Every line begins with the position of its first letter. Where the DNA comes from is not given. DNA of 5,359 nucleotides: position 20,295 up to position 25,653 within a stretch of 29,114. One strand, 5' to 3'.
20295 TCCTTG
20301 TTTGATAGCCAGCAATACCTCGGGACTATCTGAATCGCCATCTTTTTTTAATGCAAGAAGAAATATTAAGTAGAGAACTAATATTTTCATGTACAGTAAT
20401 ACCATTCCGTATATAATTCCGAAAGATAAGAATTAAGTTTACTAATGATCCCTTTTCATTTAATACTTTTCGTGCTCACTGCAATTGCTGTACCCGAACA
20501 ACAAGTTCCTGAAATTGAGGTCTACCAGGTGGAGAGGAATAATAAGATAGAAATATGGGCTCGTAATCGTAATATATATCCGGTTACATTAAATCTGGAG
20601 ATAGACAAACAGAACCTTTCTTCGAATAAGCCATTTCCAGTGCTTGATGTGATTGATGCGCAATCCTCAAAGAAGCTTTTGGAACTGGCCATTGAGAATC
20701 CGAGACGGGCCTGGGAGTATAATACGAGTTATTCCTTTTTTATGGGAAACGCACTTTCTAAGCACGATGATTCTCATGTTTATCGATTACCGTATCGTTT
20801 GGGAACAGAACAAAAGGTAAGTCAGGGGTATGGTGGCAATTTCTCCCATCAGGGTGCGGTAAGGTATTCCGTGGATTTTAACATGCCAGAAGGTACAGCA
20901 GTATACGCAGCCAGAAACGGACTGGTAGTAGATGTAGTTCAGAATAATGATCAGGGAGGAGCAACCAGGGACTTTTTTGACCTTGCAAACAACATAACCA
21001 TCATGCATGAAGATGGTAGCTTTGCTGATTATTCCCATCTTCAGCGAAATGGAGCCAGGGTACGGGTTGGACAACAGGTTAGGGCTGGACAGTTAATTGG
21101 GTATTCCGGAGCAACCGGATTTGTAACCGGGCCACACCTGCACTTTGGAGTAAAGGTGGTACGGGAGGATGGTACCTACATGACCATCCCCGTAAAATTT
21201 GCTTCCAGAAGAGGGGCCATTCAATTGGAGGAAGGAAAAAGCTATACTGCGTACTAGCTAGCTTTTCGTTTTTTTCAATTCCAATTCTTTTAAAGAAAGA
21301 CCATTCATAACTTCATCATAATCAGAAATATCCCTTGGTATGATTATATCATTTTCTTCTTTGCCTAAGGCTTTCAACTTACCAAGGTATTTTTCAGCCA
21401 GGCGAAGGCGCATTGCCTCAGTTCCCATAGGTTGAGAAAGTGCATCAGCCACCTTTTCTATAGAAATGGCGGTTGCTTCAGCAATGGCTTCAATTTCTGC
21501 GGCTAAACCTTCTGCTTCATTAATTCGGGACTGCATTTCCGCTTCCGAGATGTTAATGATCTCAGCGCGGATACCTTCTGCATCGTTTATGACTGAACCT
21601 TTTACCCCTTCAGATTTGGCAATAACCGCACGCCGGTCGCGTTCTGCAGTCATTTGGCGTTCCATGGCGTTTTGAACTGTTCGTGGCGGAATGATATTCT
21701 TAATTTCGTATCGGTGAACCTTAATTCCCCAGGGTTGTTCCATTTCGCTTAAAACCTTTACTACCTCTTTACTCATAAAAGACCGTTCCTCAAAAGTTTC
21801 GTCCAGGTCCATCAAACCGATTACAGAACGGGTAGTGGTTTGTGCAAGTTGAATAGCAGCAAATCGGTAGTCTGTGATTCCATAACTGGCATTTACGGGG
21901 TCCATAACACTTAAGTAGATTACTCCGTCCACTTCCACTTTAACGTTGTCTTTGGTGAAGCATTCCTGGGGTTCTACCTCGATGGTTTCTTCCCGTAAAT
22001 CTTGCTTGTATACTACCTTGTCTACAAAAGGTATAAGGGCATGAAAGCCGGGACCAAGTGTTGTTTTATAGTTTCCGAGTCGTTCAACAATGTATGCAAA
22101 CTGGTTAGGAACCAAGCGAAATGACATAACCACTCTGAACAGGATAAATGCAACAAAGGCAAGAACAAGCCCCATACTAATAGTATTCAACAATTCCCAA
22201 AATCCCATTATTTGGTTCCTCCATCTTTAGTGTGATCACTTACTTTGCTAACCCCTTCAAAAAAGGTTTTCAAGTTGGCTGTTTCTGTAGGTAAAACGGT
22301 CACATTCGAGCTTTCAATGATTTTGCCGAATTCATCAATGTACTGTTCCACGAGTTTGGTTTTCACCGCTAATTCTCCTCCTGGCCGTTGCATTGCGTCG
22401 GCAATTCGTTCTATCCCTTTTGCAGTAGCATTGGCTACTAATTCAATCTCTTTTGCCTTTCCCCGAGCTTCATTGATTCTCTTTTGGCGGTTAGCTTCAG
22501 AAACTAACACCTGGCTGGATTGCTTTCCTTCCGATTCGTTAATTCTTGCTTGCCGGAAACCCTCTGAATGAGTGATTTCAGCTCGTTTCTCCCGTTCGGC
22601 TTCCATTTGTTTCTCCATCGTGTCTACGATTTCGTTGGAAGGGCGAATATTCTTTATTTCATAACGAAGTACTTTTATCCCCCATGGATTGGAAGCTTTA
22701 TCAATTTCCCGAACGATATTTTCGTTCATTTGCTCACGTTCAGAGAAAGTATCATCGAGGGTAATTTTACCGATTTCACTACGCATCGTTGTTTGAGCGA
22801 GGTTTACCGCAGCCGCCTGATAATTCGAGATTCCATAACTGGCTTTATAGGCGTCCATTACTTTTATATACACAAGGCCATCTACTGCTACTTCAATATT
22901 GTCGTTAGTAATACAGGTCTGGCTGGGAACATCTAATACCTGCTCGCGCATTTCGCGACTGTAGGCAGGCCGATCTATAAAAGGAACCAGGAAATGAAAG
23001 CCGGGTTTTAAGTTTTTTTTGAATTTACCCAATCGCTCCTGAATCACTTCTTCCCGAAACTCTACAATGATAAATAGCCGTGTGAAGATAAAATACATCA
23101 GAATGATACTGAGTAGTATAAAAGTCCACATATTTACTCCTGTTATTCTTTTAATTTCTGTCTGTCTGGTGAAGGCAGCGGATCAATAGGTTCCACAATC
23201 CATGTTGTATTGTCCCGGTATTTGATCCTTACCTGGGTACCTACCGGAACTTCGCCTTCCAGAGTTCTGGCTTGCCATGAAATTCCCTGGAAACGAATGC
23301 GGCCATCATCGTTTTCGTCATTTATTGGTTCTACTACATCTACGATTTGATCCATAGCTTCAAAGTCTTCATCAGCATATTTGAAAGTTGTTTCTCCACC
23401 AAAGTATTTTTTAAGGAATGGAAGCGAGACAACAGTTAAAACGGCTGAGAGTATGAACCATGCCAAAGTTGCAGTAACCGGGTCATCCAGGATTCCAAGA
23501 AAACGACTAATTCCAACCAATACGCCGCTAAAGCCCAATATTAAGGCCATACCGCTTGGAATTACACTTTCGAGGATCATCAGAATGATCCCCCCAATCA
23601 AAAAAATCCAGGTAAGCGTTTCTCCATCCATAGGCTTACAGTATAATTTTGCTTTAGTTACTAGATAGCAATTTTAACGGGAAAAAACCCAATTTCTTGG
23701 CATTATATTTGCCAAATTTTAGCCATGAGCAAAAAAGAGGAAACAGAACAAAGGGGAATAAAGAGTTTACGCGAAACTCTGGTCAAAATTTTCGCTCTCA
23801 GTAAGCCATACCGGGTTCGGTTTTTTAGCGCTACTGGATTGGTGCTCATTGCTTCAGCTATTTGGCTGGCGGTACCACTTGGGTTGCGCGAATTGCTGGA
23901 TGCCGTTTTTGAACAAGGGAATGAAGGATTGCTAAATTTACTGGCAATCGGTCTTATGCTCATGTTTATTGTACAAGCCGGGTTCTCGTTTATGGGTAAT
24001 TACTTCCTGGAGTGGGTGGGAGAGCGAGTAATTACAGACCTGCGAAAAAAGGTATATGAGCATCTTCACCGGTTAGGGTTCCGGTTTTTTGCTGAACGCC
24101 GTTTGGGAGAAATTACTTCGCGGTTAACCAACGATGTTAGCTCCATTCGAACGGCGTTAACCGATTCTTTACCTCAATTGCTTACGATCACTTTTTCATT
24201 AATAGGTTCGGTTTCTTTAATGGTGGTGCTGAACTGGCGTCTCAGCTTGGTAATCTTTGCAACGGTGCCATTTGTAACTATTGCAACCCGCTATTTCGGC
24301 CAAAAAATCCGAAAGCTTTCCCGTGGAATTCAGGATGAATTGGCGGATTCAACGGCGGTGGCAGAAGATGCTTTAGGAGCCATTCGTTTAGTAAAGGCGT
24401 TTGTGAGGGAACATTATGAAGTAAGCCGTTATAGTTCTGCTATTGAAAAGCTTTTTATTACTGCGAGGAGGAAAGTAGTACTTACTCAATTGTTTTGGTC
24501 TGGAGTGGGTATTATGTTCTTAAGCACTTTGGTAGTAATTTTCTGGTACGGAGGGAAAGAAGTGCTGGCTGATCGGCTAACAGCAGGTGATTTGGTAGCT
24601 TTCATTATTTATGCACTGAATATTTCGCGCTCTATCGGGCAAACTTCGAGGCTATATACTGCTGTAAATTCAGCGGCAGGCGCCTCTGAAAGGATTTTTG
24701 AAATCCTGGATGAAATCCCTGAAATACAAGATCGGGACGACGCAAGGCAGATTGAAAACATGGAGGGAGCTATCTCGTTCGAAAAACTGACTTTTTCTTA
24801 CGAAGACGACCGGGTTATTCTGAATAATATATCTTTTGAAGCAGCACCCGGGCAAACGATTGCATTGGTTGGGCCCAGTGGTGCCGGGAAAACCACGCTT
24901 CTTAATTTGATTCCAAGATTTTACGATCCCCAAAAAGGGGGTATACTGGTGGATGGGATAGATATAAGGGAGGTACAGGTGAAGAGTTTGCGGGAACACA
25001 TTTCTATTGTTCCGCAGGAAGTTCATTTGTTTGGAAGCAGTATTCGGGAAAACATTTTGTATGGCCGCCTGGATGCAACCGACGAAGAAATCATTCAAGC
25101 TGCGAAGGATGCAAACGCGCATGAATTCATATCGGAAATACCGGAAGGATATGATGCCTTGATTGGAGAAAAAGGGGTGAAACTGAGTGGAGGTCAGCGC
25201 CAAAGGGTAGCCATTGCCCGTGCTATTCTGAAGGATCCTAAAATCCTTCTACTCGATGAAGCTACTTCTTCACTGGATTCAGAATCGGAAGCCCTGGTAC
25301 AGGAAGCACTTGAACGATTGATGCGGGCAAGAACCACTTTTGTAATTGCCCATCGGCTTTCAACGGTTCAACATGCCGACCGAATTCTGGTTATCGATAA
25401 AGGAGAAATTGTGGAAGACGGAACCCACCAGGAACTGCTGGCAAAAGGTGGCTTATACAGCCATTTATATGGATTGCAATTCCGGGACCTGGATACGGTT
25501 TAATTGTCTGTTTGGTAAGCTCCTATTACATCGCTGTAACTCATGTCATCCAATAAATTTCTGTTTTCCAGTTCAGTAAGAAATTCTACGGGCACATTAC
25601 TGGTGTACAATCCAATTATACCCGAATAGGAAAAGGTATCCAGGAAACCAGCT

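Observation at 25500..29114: Tandem array of at least four paralogous membrane-anchored 30-aa helical-repeat proteins (candidate new system)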

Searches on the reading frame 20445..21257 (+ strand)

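Call 32: search_protein_families(library=pfam, proteins=[window:20445-21257:+], max_evalue=0.00001)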
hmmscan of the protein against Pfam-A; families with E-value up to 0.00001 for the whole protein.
window:20445-21257:+ (270 aa): 1 family
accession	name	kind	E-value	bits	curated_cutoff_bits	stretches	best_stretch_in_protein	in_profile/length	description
PF01551.29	Peptidase_M23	-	8.6e-21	74.4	28.7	1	141-238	4-89/96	Peptidase family M23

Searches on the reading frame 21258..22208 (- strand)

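Call 32: search_protein_families(library=pfam, proteins=[window:21258-22208:-], max_evalue=0.00001)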
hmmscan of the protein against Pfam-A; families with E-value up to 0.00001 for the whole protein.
window:21258-22208:- (316 aa): 2 families
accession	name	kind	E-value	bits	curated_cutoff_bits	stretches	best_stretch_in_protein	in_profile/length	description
PF01145.31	Band_7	-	2.1e-31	109.8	23.6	1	33-201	3-174/176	SPFH domain / Band 7 family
PF16200.10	Band_7_C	-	3.9e-13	49.7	29.1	1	251-302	1-52/63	C-terminal region of band_7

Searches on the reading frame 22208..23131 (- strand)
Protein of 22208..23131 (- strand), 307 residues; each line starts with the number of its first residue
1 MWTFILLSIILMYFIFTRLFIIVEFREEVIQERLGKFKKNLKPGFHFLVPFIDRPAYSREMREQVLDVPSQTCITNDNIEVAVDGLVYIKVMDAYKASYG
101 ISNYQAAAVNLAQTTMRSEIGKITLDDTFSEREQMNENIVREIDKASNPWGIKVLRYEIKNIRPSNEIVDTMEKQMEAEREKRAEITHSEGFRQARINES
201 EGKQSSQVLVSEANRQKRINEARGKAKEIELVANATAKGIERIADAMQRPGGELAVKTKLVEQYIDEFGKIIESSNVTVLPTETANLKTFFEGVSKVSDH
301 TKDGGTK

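Call 32: search_protein_families(library=pfam, proteins=[window:22208-23131:-], max_evalue=0.00001)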
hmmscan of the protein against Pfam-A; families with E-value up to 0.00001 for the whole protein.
window:22208-23131:- (307 aa): 2 families
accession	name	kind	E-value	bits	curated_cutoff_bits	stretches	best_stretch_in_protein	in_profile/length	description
PF01145.31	Band_7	-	1.7e-34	119.9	23.6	1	23-190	3-173/176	SPFH domain / Band 7 family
PF16200.10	Band_7_C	-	1.5e-13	50.9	29.1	1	241-301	1-61/63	C-terminal region of band_7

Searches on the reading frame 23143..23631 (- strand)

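Call 32: search_protein_families(library=pfam, proteins=[window:23143-23631:-], max_evalue=0.00001)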
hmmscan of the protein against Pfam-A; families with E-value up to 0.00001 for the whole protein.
window:23143-23631:- (162 aa): 1 family
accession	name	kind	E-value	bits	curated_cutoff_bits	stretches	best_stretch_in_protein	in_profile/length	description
PF01957.25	NfeD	-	2.6e-11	44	29.1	1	96-148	8-57/57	NfeD-like C-terminal, partner-binding domain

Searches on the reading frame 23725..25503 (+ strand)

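Call 32: search_protein_families(library=pfam, proteins=[window:23725-25503:+], max_evalue=0.00001)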
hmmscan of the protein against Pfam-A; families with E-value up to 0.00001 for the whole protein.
window:23725-25503:+ (592 aa): 3 families
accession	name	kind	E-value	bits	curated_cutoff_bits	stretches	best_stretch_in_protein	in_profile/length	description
PF00664.28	ABC_membrane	-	1.1e-61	209.4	28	1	37-298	5-268/274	ABC transporter transmembrane region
PF00005.33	ABC_tran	-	4.3e-38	131.4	25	1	366-515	1-137/137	ABC transporter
PF02463.25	SMC_N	-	9.4e-07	28.9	40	0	409-558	113-212/220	RecF/RecN/SMC N terminal domain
